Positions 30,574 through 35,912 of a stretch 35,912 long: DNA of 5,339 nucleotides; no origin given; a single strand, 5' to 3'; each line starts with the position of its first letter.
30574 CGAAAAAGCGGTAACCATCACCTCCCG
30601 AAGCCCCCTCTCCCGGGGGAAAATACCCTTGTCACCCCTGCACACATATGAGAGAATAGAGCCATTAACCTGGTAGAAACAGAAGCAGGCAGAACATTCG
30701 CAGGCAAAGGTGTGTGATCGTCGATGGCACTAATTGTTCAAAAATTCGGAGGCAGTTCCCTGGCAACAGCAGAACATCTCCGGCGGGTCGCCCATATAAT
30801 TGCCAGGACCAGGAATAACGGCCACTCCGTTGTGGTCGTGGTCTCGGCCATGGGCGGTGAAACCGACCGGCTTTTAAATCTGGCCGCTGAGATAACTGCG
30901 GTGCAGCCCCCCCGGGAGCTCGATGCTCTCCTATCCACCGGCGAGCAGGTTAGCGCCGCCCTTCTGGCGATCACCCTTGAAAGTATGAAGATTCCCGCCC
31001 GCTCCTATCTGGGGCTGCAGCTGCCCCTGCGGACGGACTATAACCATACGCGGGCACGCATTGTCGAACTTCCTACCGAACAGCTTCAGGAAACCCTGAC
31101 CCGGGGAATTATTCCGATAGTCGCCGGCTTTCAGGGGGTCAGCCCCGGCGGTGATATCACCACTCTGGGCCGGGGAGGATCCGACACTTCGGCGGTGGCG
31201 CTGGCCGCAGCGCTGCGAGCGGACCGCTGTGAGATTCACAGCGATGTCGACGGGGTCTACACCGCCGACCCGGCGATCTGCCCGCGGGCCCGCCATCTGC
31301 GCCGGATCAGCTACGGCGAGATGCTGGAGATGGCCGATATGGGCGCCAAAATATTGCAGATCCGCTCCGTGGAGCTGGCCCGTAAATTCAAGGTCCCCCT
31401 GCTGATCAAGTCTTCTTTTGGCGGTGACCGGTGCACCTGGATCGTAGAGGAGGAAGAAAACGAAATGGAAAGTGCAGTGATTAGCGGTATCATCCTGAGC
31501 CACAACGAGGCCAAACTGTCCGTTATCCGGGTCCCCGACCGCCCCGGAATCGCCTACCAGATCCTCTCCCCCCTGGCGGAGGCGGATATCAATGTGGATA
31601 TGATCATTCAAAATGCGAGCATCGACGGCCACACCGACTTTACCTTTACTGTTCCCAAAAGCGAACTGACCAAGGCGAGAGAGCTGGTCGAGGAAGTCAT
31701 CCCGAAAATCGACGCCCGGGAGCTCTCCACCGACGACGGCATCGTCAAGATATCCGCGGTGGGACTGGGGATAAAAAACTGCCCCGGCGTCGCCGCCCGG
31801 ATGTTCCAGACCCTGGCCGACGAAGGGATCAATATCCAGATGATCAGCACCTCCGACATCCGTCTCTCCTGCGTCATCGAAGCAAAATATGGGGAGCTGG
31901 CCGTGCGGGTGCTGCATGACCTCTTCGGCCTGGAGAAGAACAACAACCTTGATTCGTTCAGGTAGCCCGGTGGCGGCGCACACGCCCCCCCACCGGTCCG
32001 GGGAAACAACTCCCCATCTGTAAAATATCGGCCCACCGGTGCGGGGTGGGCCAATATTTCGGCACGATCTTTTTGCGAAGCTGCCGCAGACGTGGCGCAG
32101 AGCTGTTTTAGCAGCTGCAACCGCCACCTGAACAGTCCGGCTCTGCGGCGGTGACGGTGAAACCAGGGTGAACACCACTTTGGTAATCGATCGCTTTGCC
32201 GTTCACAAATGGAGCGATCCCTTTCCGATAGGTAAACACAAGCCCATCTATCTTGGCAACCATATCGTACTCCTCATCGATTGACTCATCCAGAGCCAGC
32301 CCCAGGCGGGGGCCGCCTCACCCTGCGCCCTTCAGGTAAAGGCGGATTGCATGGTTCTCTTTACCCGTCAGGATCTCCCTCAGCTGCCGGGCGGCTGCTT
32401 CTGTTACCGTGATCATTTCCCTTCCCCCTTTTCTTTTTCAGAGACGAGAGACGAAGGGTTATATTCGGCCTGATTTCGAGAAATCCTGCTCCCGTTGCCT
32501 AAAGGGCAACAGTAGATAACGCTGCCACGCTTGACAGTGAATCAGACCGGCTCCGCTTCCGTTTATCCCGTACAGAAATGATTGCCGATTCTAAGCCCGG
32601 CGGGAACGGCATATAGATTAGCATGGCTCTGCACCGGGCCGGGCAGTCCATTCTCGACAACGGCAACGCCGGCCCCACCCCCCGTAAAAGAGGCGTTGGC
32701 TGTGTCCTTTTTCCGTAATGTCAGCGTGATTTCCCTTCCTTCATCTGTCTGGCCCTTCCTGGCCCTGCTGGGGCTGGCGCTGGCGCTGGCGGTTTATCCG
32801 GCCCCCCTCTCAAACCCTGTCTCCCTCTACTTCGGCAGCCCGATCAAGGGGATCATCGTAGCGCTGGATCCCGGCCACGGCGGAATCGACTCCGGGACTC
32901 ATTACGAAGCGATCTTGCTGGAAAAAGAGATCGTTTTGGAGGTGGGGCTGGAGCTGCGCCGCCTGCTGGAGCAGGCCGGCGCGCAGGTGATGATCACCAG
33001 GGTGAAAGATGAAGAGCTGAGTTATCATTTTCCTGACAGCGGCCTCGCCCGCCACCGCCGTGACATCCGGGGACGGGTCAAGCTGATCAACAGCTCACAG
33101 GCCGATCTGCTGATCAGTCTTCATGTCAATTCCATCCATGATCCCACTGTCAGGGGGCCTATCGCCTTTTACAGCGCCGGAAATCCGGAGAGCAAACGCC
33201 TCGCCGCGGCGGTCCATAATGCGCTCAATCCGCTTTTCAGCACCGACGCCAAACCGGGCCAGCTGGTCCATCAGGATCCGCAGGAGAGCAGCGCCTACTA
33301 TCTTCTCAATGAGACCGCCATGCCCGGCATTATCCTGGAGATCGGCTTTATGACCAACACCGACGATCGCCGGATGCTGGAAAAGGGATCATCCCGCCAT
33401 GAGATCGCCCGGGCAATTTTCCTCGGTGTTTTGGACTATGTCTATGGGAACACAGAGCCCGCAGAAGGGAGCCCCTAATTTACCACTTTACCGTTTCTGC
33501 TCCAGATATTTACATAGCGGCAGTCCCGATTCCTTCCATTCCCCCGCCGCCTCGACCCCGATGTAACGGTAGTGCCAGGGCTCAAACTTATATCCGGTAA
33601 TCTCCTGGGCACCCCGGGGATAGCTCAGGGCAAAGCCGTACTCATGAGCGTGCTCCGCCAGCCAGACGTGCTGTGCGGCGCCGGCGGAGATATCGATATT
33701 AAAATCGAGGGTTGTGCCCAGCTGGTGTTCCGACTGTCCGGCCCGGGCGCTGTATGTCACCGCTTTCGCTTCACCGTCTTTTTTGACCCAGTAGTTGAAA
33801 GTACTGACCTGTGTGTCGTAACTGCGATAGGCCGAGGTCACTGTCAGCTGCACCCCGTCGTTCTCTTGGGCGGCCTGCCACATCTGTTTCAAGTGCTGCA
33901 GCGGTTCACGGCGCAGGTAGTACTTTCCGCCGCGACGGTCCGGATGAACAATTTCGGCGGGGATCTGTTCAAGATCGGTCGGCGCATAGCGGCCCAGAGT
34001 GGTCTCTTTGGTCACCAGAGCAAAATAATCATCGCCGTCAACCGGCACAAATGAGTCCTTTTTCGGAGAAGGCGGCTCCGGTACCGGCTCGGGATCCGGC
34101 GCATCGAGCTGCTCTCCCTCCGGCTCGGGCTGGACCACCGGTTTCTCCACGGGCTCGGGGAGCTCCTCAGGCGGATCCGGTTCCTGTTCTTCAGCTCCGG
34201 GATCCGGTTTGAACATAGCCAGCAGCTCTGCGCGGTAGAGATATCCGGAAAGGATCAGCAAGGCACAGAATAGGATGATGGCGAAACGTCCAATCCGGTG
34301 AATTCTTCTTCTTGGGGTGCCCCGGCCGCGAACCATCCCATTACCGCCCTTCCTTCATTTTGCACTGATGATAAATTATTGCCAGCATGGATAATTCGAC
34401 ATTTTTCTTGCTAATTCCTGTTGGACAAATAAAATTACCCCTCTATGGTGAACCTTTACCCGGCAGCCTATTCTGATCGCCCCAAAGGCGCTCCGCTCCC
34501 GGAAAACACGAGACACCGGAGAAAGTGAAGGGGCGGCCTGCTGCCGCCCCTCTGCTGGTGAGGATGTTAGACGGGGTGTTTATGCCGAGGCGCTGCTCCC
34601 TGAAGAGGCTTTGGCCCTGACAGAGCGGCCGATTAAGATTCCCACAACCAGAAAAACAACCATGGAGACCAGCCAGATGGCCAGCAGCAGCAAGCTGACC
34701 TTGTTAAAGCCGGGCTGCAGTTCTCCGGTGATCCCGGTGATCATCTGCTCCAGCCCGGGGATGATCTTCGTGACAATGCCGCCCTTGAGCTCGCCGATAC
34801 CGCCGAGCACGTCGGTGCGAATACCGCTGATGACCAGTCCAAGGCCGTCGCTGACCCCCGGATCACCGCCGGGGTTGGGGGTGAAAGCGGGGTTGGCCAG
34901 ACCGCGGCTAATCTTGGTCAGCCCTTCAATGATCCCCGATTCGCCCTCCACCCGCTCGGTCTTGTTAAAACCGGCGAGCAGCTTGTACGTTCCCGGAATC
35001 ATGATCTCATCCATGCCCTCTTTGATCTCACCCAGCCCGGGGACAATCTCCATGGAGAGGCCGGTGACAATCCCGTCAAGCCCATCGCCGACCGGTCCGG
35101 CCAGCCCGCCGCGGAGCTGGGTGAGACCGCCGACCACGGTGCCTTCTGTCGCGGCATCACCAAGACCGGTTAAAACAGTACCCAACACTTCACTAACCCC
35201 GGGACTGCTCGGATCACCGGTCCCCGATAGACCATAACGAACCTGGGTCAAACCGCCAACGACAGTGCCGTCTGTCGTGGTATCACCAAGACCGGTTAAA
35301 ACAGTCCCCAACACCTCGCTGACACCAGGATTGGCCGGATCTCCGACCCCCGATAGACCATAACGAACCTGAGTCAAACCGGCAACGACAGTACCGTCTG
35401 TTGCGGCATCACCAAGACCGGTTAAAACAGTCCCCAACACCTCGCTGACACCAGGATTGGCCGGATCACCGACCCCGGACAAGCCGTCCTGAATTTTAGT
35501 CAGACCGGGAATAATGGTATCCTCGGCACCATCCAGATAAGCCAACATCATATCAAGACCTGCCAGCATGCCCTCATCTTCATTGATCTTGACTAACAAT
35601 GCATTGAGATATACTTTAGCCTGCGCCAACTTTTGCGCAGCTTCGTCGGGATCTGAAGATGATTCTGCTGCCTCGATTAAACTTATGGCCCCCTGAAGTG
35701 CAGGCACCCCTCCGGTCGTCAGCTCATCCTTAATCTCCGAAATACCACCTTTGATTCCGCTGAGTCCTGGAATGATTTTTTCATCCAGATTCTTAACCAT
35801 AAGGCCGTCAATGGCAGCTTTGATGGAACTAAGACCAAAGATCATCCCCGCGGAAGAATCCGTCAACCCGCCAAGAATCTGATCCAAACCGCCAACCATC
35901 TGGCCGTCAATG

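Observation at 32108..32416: Unannotated HesB/IscA-like selenoprotein gene with in-frame UGA at the cluster-ligand cysteine position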

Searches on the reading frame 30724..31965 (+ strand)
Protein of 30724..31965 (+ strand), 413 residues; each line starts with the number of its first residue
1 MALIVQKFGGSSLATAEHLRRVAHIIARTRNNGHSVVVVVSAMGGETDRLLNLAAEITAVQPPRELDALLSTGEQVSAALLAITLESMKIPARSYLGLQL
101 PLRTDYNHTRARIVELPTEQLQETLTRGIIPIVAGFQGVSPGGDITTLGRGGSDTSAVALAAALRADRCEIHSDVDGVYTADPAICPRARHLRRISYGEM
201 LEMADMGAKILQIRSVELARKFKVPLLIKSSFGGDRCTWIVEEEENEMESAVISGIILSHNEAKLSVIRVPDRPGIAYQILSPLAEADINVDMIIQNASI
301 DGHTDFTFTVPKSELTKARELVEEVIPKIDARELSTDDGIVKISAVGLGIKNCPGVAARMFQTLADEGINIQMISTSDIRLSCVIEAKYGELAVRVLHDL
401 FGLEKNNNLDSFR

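Call 43: search_protein_families(library=pfam, proteins=[window:30724-31965:+], max_evalue=0.00001)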
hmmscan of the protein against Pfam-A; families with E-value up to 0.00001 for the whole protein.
window:30724-31965:+ (413 aa): 4 families
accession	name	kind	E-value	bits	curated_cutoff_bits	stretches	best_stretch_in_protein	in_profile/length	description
PF00696.33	AA_kinase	-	2.5e-54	184.9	24.9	1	3-230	2-234/234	Amino acid kinase family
PF22468.2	ACT_9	-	1.3e-34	118.2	27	2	343-401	1-61/61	ACT domain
PF13840.12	ACT_7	-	3.1e-19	69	27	1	336-399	2-65/65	ACT domain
PF01842.31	ACT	-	7e-19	67.7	27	1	268-324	5-63/66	ACT domain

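Call 44: find_encoding_contigs(protein=window:30724-31965:+, flank=2000, max_places=6)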
Protein window:30724-31965:+ (413 aa): 1 contig read that carries it; 1 place shown.
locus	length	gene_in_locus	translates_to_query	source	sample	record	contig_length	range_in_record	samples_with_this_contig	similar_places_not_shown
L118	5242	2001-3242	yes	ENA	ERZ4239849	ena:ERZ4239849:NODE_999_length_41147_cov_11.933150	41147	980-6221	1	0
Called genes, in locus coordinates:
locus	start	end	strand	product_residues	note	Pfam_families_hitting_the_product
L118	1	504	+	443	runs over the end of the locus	PF06050:HGD-D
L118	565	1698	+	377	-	PF06050:HGD-D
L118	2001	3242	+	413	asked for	PF00696:AA_kinase, PF01842:ACT, PF22468:ACT_9, PF13840:ACT_7, PF01842:ACT (weak), PF22468:ACT_9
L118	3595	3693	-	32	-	-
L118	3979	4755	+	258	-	PF01520:Amidase_3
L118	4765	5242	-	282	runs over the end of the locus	PF02557:VanY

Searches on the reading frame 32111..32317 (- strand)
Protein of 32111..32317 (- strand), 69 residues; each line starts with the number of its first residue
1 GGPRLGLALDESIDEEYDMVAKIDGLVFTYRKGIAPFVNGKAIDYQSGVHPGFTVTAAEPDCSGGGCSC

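Call 4: search_protein_families(library=ncbifam, proteins=[window:32111-32317:-], max_evalue=1)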
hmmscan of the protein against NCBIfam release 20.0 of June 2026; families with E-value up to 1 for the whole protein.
seq(69 aa): 2 families
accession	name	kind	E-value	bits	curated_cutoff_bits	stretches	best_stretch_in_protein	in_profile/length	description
NF038090.1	IscA_HesB_Se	subfamily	1.4e-08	34.9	85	1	2-69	36-101/101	IscA/HesB family protein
TIGR00049.1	TIGR00049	subfamily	0.038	14.2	58.8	1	6-69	40-100/106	iron-sulfur cluster assembly accessory protein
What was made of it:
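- On HesB-like selenoprotein family: This is the best hit and is full length (call 4).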

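Call 5: search_protein_families(library=pfam, proteins=[window:32111-32317:-], max_evalue=1)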
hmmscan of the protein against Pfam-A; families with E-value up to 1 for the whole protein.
seq(69 aa): 0 families

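Call 23: search_protein_representatives(protein=window:32111-32317:-)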
Query: 69 residues. Proteins with E-value up to 0.001 (for the whole library): 16; up to 1e-10: 0; up to 1e-30: 0. The best 16 are listed.
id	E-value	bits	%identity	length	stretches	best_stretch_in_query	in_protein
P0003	1.1e-10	57.3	47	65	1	7-68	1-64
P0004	1.7e-09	53.4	45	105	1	2-68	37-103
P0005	2.1e-09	53.2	57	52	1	19-69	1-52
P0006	3.9e-08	49.1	43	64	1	7-67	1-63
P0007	1.2e-07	47.5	36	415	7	27-49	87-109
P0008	2.4e-06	43.4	37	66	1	5-67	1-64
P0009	4.6e-06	42.6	43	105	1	1-68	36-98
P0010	9.2e-06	41.6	30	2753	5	12-61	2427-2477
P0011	9.9e-06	41.5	37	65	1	5-69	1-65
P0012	1.4e-05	41.0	41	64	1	7-68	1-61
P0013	1.5e-05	40.9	27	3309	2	14-49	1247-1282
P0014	3.5e-05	39.8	42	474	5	24-55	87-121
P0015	4.7e-05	39.4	41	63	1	7-67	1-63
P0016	6.7e-05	38.9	38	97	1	1-58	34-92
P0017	1.7e-04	37.6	36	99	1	1-59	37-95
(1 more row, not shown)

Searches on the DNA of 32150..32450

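Call 30: search_rna_families(source=window, start=32150, end=32450, threshold=evalue, max_evalue=10)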
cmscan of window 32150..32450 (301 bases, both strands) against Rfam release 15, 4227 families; matches with E-value up to 10: 3.
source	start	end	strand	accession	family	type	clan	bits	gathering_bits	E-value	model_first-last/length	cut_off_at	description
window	32365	32412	-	RF01516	v-snoRNA-1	Gene; snRNA; snoRNA; CD-box;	-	12.4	75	4.5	1-65/65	no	Human herpesvirus 1 small nucleolar RNA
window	32222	32294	-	RF01185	snR75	Gene; snRNA; snoRNA; CD-box;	CL00045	10.6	40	8.1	1-88/88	no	Small nucleolar RNA snR75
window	32369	32442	-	RF02158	NPPA-AS1_3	Gene; lncRNA;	-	9.9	55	8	1-108/108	no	NPPA antisense RNA 1 conserved region 3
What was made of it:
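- Closest known: Bacterial SECIS elements. Different: No Rfam family matches it (call 30).
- No Rfam family, SECIS or other, gave a meaningful match in 32150..32450 at E <= 10 (call 30).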

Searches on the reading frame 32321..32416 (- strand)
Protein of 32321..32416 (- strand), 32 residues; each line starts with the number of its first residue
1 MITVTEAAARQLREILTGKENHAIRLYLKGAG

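Call 4: search_protein_families(library=ncbifam, proteins=[window:32321-32416:-], max_evalue=1)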
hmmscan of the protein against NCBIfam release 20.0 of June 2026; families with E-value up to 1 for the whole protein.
seq(32 aa): 4 families
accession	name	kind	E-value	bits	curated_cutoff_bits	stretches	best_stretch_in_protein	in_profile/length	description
NF038090.1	IscA_HesB_Se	subfamily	0.0087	16.3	85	1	1-30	1-31/101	IscA/HesB family protein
TIGR01997.1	sufA_proteo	equivalog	0.018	15.2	136.2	1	2-32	3-34/107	Fe-S cluster assembly scaffold SufA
TIGR00049.1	TIGR00049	subfamily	0.059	13.6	58.8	1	2-32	1-33/106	iron-sulfur cluster assembly accessory protein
NF010147.0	PRK13623.1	equivalog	0.087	13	117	1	2-32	10-42/115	iron-sulfur cluster insertion protein ErpA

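Call 5: search_protein_families(library=pfam, proteins=[window:32321-32416:-], max_evalue=1)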
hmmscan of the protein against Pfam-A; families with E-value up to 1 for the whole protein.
seq(32 aa): 1 family
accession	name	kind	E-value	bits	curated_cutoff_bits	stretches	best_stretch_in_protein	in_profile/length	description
PF01521.26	Fe-S_biosyn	-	0.0018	18.9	26.3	1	2-31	3-30/110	Iron-sulphur cluster biosynthesis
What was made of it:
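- PF01521 scores above its gathering threshold (calls 4, 5).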

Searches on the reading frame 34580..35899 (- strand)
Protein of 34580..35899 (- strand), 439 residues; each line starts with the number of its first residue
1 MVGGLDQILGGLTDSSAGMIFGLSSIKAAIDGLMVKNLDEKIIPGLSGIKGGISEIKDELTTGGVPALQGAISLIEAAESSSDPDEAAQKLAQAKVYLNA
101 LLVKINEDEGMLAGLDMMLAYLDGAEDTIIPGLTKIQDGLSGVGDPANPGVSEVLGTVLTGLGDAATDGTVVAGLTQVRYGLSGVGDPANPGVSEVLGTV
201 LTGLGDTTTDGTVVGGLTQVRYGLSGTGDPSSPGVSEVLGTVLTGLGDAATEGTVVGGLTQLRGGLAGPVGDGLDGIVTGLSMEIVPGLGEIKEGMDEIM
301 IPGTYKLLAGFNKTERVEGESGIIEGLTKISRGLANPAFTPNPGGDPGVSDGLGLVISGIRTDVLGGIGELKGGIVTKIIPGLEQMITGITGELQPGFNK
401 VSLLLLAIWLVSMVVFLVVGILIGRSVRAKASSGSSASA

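Call 43: search_protein_families(library=pfam, proteins=[window:34580-35899:-], max_evalue=0.00001)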
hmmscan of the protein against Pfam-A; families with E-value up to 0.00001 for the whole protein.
window:34580-35899:- (439 aa): 0 families

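Call 46: find_encoding_contigs(protein=window:34580-35899:-, flank=10000, max_places=4)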
Protein window:34580-35899:- (439 aa): no gene with exactly this product is on record in the collection.
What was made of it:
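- Tried and rejected: Walking right with the last window ORF found nothing on record (call 46).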
